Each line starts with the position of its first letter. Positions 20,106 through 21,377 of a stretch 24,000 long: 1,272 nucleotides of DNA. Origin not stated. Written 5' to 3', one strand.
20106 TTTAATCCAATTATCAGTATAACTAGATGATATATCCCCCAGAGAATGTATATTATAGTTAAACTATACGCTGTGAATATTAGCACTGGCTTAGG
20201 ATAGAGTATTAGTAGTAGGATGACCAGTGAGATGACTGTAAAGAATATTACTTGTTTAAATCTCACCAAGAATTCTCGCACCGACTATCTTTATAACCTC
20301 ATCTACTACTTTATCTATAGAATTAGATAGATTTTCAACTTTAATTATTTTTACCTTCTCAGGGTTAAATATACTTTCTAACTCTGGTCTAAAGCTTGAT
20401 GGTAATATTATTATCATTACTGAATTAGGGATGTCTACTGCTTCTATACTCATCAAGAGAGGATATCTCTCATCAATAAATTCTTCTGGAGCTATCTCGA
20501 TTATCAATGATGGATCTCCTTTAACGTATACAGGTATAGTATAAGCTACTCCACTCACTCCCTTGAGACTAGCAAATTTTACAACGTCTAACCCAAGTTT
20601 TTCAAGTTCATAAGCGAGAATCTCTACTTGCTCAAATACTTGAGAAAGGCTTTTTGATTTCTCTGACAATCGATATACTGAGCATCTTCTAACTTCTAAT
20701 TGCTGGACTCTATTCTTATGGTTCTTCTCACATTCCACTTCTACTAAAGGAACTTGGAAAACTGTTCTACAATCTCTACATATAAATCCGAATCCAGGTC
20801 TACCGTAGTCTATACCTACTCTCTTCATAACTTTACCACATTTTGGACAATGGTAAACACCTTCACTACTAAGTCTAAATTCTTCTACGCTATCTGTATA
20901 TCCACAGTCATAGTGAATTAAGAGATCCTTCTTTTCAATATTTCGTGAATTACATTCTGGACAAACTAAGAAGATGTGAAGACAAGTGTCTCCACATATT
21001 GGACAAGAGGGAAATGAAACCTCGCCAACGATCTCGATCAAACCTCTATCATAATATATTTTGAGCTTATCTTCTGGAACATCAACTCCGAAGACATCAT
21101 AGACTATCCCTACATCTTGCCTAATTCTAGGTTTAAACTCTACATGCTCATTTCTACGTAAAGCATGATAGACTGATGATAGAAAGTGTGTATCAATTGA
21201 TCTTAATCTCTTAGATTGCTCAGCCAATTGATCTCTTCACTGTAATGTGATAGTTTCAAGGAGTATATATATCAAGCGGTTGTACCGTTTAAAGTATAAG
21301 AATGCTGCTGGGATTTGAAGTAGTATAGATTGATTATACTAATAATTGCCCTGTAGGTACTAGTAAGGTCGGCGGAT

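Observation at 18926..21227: Translationally coupled double zinc-ribbon (TackOD1-like) protein and processive membrane GT2 synthase: candidate archaeal exopolysaccharide synthase with an uncharacterised cytoplasmic partner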

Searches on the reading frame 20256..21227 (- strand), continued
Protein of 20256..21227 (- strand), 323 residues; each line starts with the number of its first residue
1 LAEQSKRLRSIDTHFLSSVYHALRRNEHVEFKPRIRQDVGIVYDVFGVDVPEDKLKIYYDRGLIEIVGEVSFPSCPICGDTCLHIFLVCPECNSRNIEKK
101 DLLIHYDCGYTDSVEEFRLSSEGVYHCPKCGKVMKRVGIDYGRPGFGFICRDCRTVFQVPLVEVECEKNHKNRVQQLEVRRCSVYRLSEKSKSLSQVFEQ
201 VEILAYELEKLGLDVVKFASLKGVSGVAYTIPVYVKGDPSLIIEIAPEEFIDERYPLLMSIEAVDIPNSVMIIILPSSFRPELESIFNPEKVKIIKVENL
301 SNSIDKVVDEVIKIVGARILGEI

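Call 44: search_protein_families(library=pfam, proteins=[P0272, P0249, P0240, P0232, P0311], max_evalue=0.01)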
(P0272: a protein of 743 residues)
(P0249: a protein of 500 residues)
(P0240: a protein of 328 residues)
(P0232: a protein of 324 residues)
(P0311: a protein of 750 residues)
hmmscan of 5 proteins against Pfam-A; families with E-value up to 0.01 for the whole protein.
P0272 (743 aa): 4 families
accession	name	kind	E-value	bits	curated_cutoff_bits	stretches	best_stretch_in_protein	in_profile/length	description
PF18551.6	TackOD1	-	5.2e-41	140.7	32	1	418-596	14-187/188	Thaumarchaeal output domain 1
PF03721.20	UDPG_MGDP_dh_N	-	1.6e-13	51.1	27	1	22-162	3-150/187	UDP-glucose/GDP-mannose dehydrogenase family, NAD binding domain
PF00984.24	UDPG_MGDP_dh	-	2.6e-07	31.1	25.4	1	200-241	1-42/94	UDP-glucose/GDP-mannose dehydrogenase family, central domain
PF12773.13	DZR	-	0.004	17.7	27.3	0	534-578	13-44/45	Double zinc ribbon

P0249 (500 aa): 8 families
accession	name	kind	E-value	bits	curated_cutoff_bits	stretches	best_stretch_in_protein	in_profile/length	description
PF18551.6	TackOD1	-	3.4e-38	131.5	32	1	180-358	10-187/188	Thaumarchaeal output domain 1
PF14520.12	HHH_5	-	1.5e-06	29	27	1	24-54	3-33/57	Helix-hairpin-helix domain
PF12773.13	DZR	-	1.5e-05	25.5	27.3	1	290-341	7-45/45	Double zinc ribbon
PF04471.18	Mrr_cat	-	9e-05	23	21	1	407-482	35-114/115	Restriction endonuclease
PF23455.1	DUF7129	-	0.00025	21.2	30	1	312-342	5-35/45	Domain of unknown function (DUF7129)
PF21999.2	IMS_HHH_1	-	0.0038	18.1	27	0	30-52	5-27/53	DNA polymerase-iota, thumb domain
PF25206.1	DUF7836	-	0.0041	17.4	26.7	1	295-326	7-38/59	Domain of unknown function (DUF7836)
PF00641.23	Zn_ribbon_RanBP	-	0.0056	16.4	27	1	247-268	7-28/30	Zn-finger in Ran binding protein and others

P0240 (328 aa): 9 families
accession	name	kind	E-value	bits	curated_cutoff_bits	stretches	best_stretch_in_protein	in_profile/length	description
PF18551.6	TackOD1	-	6.3e-36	124.1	32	1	29-185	31-188/188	Thaumarchaeal output domain 1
PF25206.1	DUF7836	-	3.8e-05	23.9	26.7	1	121-157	7-43/59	Domain of unknown function (DUF7836)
PF12773.13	DZR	-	0.00011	22.8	27.3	0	121-167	12-45/45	Double zinc ribbon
PF23165.1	zf-C2H2_FBX41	-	0.00083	19.2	24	0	74-83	5-14/30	F-box only protein 41 C2H2 zinc finger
PF09723.15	Zn_ribbon_8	-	0.0016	18.8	34.4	0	161-174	6-19/41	Zinc ribbon domain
PF23455.1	DUF7129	-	0.0053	16.9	30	0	138-168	5-35/45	Domain of unknown function (DUF7129)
PF21344.3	Zn_ribbon_LysW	-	0.006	16.6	27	1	108-137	8-37/46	Alpha-aminoadipate carrier protein LysW-like, globular domain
PF07191.17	Zn_ribbon_6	-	0.0076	16.7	25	0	87-134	2-42/67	Double zinc ribbon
PF13719.11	Zn_ribbon_5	-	0.0095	16.1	29.3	0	123-153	4-34/37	zinc-ribbon domain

P0232 (324 aa): 7 families
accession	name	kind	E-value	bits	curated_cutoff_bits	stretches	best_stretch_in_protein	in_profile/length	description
PF18551.6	TackOD1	-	4.9e-37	127.7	32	1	19-190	13-186/188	Thaumarchaeal output domain 1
PF04471.18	Mrr_cat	-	0.00012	22.7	21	1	210-313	13-114/115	Restriction endonuclease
PF07191.17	Zn_ribbon_6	-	0.00059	20.2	25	0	130-176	2-38/67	Double zinc ribbon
PF23455.1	DUF7129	-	0.00096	19.3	30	1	151-176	11-36/45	Domain of unknown function (DUF7129)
PF09723.15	Zn_ribbon_8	-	0.0025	18.2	34.4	0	71-89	19-37/41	Zinc ribbon domain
PF01155.25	HypA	-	0.0039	17.6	28.9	0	144-178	63-97/112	Hydrogenase/urease nickel incorporation, metallochaperone, hypA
PF05605.18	zf-Di19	-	0.0097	16.6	27.5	1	93-145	3-48/54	Drought induced 19 protein (Di19), zinc-binding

P0311 (750 aa): 7 families
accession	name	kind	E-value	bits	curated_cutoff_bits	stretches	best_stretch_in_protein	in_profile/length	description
PF18551.6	TackOD1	-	7.9e-34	117.3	32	1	303-480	9-187/188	Thaumarchaeal output domain 1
PF00072.30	Response_reg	-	6e-16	59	30.2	1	4-113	1-111/111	Response regulator receiver domain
PF04471.18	Mrr_cat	-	2.4e-12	47.4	21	2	639-745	14-114/115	Restriction endonuclease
PF12773.13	DZR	-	7.3e-07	29.7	27.3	1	229-251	1-23/45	Double zinc ribbon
PF13240.11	Zn_Ribbon_1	-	1.6e-05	25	25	1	229-250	2-23/23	zinc-ribbon domain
PF13248.11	Zn_ribbon_3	-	0.00044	20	27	0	227-250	3-26/26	zinc-ribbon domain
PF24463.1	DUF7577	-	0.004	17.2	28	1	229-250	5-26/27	Domain of unknown function (DUF7577)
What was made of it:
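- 20259..20666 (-): C-terminal alpha/beta domain (aa 188-323): Mrr_cat-like PD-(D/E)xK fold, apparently non-catalytic (Pro233 where paralogues have the beta2 Asp). The equivalent domain of paralogues P0232, P0249 and P0311 passes the Pfam Mrr_cat cutoff (call 44).
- One TackOD1 protein is fused to a UDP-glucose/GDP-mannose dehydrogenase (call 44). Mrr_cat hits in paralogues (call 44).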

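Call 54: list_cluster_members(proteins=[P0212, L049:4411-5763:-, L054:8097-9704:+, L057:1407-2804:+, L097:8716-10245:-, L054:9741-11054:+, L097:7431-8690:-, L061:7756-9024:+, L053:8101-9108:+, L049:3099-4415:-])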
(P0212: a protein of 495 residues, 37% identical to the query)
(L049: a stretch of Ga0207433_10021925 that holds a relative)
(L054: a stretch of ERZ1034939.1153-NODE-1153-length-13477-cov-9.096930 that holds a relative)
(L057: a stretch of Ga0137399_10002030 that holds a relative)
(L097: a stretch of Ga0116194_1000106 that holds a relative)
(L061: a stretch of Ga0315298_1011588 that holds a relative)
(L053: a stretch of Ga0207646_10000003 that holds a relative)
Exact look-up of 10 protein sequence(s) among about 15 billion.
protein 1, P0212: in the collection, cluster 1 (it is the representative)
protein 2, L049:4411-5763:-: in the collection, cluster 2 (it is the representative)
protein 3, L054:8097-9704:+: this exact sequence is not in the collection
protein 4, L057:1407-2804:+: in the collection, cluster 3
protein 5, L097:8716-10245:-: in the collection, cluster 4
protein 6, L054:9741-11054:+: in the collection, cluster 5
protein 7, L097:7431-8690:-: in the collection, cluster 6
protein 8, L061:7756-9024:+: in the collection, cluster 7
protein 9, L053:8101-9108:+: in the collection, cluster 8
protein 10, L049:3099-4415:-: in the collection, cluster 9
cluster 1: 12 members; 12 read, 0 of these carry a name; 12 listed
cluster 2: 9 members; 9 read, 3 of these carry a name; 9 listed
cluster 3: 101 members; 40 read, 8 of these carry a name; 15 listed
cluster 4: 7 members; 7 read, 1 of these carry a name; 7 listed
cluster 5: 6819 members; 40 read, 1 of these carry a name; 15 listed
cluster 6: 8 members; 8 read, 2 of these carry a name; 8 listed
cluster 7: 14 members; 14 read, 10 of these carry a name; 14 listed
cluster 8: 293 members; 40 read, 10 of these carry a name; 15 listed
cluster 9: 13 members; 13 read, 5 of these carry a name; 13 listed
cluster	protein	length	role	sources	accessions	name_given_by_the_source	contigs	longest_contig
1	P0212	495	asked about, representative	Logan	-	-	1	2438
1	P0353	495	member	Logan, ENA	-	-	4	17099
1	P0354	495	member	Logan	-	-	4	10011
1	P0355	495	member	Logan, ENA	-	-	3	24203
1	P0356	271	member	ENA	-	-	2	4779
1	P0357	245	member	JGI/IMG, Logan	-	-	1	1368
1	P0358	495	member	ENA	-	-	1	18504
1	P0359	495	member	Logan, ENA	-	-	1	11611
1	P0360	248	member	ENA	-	-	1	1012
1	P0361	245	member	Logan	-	-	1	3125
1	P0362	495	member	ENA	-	-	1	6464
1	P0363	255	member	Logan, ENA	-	-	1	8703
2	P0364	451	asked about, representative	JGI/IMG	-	-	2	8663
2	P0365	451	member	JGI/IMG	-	GGDEF domain-containing protein/predicted Zn-ribbon and HTH transcriptional regulator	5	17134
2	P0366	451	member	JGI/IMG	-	predicted Zn-ribbon and HTH transcriptional regulator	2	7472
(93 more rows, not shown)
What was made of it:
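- Taxa include Segatella copri and Methanofastidiosum (call 54). The wider TackOD1 family carries a wHTH-like N-terminal part, and a source annotates members as 'Zn-ribbon and HTH transcriptional regulator' (call 54). JGI names members 'Zn-ribbon and HTH transcriptional regulator' (call 54).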

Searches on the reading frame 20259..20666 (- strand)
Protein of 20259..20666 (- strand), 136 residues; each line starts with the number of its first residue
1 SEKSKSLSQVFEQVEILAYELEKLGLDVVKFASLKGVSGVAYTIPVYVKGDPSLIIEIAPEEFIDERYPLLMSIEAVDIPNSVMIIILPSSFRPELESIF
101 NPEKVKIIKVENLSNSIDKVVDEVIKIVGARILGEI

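Call 39: search_protein_families(library=pfam, proteins=[window:20259-20666:-], max_evalue=5)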
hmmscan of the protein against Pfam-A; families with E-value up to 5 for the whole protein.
seq(136 aa): 1 family
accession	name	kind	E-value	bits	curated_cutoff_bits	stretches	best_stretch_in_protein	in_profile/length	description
PF09593.15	Pathogen_betaC1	-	0.11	12.8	25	1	38-133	8-106/117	Beta-satellite pathogenicity beta C1 protein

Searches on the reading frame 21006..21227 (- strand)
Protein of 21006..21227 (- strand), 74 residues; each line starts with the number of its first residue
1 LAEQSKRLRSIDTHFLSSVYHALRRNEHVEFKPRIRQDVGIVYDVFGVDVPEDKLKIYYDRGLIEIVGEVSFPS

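Call 39: search_protein_families(library=pfam, proteins=[window:21006-21227:-], max_evalue=5)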
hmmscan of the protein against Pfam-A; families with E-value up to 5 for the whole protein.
seq(74 aa): 0 families
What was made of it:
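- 21042..21227 (-): N-terminal region of the partner (aa 1-62): long helix 2-24, three short strands, helix 52-60. No Pfam hit when scanned alone (call 39).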
